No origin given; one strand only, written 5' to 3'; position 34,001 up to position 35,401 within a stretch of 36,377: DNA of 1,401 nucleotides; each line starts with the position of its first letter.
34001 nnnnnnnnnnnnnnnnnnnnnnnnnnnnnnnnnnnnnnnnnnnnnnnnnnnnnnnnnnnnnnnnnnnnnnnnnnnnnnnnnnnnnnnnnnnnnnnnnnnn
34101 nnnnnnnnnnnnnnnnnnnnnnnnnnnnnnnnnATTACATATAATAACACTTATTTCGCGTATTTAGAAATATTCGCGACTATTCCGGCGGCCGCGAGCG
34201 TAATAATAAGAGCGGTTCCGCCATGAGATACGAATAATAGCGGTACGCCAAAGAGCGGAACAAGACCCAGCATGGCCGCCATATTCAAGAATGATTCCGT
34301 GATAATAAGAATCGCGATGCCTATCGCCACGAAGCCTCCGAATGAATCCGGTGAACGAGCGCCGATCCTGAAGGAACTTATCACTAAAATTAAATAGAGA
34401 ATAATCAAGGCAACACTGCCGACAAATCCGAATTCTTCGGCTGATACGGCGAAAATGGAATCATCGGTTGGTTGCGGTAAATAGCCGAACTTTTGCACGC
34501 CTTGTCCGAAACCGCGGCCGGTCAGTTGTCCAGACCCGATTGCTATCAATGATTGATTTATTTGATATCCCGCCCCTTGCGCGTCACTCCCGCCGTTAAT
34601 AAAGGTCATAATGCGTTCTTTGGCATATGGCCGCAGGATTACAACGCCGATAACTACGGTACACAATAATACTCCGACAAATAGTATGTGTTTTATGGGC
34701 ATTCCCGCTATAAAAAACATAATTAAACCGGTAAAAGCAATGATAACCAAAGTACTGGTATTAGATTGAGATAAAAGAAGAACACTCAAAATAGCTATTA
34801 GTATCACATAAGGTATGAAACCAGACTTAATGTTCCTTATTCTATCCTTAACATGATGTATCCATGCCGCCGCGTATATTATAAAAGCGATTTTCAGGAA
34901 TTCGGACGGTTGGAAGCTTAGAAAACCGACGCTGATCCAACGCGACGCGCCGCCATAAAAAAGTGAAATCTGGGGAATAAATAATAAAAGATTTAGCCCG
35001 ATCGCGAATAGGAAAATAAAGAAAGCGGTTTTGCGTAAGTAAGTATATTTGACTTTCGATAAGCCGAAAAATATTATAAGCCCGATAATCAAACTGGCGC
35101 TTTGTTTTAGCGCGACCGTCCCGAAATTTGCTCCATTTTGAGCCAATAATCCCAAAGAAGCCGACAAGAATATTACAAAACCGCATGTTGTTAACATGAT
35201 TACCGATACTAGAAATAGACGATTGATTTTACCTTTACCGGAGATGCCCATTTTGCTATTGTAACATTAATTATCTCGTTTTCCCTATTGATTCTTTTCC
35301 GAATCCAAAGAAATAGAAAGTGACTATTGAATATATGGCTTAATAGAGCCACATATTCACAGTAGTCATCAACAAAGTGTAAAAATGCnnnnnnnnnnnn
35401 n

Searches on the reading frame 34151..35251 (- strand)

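Call 69: search_protein_families(library=pfam, proteins=[window:34151-35251:-], max_evalue=0.001)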
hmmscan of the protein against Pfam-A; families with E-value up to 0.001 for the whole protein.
window:34151-35251:- (366 aa): 1 family
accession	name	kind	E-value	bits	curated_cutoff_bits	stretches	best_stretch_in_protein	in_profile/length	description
PF01098.24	FTSW_RODA_SPOVE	-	8.1e-92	308.4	26.4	1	12-365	3-354/356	Cell cycle protein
